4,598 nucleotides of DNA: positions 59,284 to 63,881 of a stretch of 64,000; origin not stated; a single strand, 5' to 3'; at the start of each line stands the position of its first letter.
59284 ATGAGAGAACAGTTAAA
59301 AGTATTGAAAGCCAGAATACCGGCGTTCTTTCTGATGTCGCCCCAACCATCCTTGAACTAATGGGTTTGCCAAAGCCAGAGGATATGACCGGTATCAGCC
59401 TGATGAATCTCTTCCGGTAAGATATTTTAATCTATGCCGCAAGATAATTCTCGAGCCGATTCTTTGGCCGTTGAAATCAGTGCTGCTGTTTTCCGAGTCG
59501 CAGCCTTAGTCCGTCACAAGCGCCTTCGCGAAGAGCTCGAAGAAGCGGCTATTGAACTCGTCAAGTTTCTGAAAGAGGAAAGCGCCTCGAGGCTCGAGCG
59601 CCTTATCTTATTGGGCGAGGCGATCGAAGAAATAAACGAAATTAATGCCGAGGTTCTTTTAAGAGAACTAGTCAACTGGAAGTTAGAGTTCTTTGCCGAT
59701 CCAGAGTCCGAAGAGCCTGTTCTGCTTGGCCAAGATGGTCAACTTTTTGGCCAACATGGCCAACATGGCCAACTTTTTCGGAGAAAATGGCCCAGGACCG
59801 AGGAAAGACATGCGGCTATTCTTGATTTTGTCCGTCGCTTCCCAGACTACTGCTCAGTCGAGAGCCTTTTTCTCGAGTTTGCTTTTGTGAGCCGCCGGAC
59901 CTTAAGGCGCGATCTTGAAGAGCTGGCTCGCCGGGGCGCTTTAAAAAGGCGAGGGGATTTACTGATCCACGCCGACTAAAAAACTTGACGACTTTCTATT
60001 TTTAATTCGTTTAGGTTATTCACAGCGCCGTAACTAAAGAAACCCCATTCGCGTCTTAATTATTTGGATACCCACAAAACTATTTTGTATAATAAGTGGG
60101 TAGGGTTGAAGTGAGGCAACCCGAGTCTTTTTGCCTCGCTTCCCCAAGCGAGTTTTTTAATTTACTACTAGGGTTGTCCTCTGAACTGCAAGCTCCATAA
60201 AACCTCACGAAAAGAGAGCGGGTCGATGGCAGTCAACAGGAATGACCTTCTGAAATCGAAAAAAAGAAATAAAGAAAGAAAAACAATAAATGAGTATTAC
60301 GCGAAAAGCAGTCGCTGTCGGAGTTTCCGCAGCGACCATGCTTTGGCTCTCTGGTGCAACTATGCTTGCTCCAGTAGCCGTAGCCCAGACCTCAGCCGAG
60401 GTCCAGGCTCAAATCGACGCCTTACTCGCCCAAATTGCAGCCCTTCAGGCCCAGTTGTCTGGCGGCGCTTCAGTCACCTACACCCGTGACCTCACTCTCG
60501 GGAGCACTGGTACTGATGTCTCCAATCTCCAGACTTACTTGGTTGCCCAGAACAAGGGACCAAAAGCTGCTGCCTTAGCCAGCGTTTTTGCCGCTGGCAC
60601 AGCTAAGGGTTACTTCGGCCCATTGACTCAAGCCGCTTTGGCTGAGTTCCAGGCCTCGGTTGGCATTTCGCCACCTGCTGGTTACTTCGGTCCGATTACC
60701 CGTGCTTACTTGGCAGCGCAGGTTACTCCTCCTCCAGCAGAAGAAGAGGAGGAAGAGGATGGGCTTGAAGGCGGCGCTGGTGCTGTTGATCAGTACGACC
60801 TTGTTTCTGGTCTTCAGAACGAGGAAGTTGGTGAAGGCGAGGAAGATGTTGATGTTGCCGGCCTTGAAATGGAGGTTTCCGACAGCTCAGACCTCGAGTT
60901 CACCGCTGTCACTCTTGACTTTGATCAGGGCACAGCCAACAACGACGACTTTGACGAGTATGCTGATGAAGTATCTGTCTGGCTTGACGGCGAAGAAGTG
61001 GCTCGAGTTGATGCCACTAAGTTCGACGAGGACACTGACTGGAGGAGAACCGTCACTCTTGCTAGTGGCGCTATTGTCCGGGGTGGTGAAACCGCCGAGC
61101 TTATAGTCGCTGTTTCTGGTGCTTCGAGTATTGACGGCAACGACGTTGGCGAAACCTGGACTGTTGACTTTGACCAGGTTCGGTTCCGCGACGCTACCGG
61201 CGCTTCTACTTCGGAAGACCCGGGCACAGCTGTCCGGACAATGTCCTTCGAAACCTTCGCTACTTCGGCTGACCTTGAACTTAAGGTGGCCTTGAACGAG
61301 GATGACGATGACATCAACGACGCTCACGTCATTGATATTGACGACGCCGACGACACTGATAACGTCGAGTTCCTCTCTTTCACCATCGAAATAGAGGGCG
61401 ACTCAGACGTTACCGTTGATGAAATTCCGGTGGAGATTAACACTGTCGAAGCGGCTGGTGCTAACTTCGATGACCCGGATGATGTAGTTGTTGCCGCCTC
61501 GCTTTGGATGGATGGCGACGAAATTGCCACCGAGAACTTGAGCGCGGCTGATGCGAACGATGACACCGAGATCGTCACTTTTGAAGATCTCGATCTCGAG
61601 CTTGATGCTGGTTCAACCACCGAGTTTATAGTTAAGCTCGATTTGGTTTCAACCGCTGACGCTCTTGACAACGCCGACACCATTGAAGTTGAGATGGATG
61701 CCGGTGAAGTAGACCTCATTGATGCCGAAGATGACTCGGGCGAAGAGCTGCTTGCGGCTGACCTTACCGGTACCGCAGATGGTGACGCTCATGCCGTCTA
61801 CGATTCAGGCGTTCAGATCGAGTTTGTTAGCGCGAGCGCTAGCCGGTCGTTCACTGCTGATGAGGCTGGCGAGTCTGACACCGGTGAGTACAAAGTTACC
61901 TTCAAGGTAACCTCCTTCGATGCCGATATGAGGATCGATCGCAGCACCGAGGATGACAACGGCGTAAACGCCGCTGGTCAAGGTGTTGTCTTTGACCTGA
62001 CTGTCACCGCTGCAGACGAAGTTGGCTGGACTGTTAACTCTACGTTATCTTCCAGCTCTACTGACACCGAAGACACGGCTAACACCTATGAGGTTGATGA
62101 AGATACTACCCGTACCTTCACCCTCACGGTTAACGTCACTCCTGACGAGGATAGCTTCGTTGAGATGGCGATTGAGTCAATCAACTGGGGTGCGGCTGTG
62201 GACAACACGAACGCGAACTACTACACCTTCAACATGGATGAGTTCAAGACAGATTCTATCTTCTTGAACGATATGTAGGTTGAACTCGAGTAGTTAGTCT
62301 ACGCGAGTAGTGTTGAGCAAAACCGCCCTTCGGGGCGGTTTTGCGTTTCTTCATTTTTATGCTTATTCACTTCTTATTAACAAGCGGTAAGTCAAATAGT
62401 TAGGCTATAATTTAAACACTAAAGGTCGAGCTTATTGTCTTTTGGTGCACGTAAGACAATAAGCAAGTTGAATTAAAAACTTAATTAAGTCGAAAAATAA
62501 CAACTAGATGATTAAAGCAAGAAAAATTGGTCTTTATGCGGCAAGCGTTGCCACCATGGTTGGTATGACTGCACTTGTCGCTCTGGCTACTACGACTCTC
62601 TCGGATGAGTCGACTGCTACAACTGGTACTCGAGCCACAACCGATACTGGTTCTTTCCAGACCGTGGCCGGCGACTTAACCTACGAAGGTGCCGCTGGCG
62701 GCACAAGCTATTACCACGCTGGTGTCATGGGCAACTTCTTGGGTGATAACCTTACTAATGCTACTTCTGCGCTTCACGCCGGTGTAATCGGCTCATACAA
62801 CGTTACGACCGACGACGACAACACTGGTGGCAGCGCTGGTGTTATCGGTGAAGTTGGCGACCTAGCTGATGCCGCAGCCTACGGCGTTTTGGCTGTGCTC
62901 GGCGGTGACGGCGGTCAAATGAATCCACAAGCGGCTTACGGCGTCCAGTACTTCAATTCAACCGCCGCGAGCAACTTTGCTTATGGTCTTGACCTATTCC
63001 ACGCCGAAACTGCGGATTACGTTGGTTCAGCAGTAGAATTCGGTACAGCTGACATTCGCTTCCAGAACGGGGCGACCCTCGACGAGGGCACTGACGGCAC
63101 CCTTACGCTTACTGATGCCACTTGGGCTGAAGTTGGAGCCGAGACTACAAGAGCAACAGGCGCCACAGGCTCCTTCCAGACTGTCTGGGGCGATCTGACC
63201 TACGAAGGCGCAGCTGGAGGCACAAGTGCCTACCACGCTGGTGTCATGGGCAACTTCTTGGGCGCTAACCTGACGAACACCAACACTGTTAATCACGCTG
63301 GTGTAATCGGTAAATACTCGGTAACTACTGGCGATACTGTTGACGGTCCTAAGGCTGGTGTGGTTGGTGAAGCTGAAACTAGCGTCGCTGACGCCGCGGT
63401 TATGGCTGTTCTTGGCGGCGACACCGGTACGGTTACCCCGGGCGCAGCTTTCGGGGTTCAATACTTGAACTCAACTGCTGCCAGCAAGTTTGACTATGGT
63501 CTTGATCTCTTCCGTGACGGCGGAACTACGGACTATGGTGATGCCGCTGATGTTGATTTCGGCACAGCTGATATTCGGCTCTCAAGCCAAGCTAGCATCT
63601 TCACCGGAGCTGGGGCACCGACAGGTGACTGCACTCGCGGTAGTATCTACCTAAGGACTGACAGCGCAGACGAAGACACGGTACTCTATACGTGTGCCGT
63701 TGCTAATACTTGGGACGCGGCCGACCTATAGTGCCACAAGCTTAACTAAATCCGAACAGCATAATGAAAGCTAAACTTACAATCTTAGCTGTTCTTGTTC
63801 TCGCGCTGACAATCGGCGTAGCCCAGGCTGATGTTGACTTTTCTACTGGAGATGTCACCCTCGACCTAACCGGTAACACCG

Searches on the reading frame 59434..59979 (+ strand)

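Call 47: search_protein_families(library=pfam, proteins=[window:59434-59979:+], max_evalue=0.05)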
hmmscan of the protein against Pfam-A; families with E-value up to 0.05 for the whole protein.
window:59434-59979:+ (181 aa): 1 family
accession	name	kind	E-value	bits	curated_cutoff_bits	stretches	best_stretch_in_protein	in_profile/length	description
PF08220.18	HTH_DeoR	-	1e-05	25.6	21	1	125-172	1-46/57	DeoR-like helix-turn-helix domain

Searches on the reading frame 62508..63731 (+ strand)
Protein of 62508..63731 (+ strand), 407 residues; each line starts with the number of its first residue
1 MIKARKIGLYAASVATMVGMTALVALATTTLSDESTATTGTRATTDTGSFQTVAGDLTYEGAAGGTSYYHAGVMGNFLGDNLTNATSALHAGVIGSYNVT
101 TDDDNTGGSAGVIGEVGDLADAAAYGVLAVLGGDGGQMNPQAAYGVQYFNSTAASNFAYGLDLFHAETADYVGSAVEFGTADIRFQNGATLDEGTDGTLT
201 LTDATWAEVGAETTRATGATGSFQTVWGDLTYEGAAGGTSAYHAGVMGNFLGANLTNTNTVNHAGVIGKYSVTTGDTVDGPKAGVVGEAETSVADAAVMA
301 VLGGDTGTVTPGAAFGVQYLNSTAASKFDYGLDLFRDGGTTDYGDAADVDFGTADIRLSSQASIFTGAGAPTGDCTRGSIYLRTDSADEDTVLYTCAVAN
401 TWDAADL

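Call 10: search_protein_families(library=pfam, proteins=[window:62508-63731:+], max_evalue=0.001)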
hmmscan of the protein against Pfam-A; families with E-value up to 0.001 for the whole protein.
window:62508-63731:+ (407 aa): 0 families

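Call 72: find_encoding_contigs(protein=window:62508-63731:+, flank=10000, max_places=2)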
Protein window:62508-63731:+ (407 aa): no gene with exactly this product is on record in the collection.
